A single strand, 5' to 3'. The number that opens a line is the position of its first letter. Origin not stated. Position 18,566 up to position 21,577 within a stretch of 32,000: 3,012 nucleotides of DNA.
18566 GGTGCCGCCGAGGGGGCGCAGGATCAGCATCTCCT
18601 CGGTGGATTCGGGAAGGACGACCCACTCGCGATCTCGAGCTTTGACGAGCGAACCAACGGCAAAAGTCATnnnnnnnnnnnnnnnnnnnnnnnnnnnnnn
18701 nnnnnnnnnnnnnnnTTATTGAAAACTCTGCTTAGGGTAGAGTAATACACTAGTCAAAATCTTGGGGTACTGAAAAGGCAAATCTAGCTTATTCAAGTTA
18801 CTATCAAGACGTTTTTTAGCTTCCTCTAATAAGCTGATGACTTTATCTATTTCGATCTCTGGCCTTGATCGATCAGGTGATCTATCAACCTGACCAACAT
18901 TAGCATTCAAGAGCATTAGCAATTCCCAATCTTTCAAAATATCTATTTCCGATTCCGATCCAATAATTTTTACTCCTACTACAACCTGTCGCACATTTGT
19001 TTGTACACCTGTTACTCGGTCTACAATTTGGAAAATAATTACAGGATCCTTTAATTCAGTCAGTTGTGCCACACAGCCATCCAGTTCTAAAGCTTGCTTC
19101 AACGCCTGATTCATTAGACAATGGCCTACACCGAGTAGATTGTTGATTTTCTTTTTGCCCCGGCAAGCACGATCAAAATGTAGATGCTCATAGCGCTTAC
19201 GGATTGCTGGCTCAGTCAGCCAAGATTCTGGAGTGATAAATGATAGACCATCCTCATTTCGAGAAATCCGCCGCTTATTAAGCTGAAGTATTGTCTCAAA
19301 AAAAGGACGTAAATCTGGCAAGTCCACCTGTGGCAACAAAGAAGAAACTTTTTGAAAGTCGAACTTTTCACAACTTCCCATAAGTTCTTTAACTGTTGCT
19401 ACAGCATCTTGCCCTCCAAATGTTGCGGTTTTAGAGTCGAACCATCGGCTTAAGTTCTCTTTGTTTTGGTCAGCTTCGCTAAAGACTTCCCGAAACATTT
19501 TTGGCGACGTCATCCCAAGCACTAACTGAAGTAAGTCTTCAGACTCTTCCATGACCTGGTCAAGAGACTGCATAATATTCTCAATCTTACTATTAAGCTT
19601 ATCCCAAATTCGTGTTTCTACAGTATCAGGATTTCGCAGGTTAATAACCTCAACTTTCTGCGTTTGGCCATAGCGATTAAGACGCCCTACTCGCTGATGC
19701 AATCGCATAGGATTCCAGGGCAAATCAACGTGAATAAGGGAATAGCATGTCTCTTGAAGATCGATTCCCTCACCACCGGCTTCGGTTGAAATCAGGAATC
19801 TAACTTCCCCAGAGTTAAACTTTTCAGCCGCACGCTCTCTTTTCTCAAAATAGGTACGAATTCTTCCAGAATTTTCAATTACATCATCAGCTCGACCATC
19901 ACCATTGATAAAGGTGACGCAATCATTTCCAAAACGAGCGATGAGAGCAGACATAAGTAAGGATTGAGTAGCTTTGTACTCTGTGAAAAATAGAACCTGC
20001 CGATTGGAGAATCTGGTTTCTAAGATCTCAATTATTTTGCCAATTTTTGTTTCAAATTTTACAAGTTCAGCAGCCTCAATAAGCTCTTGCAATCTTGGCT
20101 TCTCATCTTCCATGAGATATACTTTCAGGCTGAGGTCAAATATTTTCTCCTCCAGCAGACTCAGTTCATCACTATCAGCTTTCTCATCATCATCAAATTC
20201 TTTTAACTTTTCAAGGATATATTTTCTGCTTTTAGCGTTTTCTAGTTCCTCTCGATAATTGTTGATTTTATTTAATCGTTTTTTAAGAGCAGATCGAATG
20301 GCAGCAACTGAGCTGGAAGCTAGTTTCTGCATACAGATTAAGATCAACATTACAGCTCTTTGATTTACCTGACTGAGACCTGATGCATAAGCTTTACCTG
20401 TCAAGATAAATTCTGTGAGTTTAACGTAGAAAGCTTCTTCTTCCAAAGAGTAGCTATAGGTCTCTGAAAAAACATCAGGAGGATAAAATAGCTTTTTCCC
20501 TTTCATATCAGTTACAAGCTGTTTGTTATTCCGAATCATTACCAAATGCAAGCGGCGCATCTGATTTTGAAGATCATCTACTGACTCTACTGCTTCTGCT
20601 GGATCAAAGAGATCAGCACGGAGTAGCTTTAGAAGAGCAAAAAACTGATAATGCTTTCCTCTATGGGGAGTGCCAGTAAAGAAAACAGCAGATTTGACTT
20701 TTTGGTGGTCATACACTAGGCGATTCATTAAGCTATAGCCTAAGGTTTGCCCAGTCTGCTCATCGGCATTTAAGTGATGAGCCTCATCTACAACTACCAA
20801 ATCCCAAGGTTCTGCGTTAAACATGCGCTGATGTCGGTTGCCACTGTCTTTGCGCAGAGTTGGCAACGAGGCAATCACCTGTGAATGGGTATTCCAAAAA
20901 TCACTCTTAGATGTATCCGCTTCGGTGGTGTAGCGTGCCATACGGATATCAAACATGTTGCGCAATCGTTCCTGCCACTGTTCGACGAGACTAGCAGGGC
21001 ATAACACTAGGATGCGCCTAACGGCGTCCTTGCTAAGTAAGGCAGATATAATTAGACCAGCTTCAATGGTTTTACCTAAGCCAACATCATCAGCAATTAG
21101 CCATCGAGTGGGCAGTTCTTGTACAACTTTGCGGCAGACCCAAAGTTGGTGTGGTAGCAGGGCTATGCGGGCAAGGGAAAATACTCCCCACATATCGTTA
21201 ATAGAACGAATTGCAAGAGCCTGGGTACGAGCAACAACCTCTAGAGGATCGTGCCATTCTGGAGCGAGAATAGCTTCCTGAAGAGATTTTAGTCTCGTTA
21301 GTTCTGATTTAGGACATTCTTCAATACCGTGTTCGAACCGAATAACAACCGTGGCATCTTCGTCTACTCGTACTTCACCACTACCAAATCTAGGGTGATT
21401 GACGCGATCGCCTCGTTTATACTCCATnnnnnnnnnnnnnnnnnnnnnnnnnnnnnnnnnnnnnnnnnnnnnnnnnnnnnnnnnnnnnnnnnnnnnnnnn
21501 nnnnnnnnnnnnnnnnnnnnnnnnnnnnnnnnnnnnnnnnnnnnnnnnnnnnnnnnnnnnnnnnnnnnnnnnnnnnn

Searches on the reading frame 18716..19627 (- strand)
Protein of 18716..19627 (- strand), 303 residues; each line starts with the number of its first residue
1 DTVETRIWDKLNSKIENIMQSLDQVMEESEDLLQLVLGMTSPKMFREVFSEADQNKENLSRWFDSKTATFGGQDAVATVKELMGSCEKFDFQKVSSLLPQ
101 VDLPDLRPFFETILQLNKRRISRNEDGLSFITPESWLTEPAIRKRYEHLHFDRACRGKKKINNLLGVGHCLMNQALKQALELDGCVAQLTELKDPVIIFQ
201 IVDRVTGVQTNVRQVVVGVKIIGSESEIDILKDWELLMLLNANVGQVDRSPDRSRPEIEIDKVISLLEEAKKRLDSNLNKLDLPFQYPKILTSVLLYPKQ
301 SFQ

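Call 70: search_protein_families(library=pfam, proteins=[window:18716-19627:-], max_evalue=0.1)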
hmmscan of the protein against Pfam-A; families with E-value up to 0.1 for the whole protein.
window:18716-19627:- (303 aa): 0 families

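Call 87: search_solved_structures(query=A9, max_evalue=10)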
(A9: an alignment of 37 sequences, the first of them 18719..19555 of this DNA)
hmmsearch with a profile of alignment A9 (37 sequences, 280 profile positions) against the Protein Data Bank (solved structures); distinct sequences matched with E-value up to 10: 3.
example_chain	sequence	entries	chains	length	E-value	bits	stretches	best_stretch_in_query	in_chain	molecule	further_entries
4fqn_A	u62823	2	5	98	0.47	12.6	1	56-89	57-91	Malcavernin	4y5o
4ykd_A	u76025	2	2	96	0.94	11.7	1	56-89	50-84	Malcavernin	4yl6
37tt_A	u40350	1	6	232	1.1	11.4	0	146-199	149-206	Z4 c3ii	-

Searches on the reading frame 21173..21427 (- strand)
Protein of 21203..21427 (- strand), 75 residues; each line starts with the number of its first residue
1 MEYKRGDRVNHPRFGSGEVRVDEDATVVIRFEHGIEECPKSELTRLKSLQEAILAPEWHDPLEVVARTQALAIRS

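Call 70: search_protein_families(library=pfam, proteins=[window:21203-21427:-], max_evalue=0.1)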
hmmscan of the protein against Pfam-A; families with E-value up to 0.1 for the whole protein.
window:21203-21427:- (75 aa): 0 families

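Call 86: search_solved_structures(query=A8, max_evalue=10, show_alignments=2)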
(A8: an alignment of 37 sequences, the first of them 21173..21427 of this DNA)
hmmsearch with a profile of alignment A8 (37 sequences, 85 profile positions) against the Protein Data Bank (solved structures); distinct sequences matched with E-value up to 10: 9.
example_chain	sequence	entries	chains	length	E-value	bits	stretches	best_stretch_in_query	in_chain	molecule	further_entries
7egt_B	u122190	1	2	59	0.00038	23.8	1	3-37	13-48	DNA helicase UvrD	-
7egs_B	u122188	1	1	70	0.11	15.9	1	3-24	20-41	DNA helicase II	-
9dqs_A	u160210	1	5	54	0.14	15.6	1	2-22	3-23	ATP-dependent DNA helicase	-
6yi2_A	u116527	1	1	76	0.14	15.5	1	3-24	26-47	DNA helicase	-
8svk_A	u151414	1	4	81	1.1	12.6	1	41-81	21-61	Apoptosis regulator BAX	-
9dci_A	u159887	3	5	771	1.5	12.3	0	3-21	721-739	ATP-dependent DNA helicase UvrD1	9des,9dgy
8srx_B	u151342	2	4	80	1.5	12.2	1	41-81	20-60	Apoptosis regulator BAX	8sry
6l8v_A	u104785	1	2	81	1.6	12.1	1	41-81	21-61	Apoptosis regulator BAX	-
8g1t_A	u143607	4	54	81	1.6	12.1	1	41-81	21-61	Apoptosis regulator BAX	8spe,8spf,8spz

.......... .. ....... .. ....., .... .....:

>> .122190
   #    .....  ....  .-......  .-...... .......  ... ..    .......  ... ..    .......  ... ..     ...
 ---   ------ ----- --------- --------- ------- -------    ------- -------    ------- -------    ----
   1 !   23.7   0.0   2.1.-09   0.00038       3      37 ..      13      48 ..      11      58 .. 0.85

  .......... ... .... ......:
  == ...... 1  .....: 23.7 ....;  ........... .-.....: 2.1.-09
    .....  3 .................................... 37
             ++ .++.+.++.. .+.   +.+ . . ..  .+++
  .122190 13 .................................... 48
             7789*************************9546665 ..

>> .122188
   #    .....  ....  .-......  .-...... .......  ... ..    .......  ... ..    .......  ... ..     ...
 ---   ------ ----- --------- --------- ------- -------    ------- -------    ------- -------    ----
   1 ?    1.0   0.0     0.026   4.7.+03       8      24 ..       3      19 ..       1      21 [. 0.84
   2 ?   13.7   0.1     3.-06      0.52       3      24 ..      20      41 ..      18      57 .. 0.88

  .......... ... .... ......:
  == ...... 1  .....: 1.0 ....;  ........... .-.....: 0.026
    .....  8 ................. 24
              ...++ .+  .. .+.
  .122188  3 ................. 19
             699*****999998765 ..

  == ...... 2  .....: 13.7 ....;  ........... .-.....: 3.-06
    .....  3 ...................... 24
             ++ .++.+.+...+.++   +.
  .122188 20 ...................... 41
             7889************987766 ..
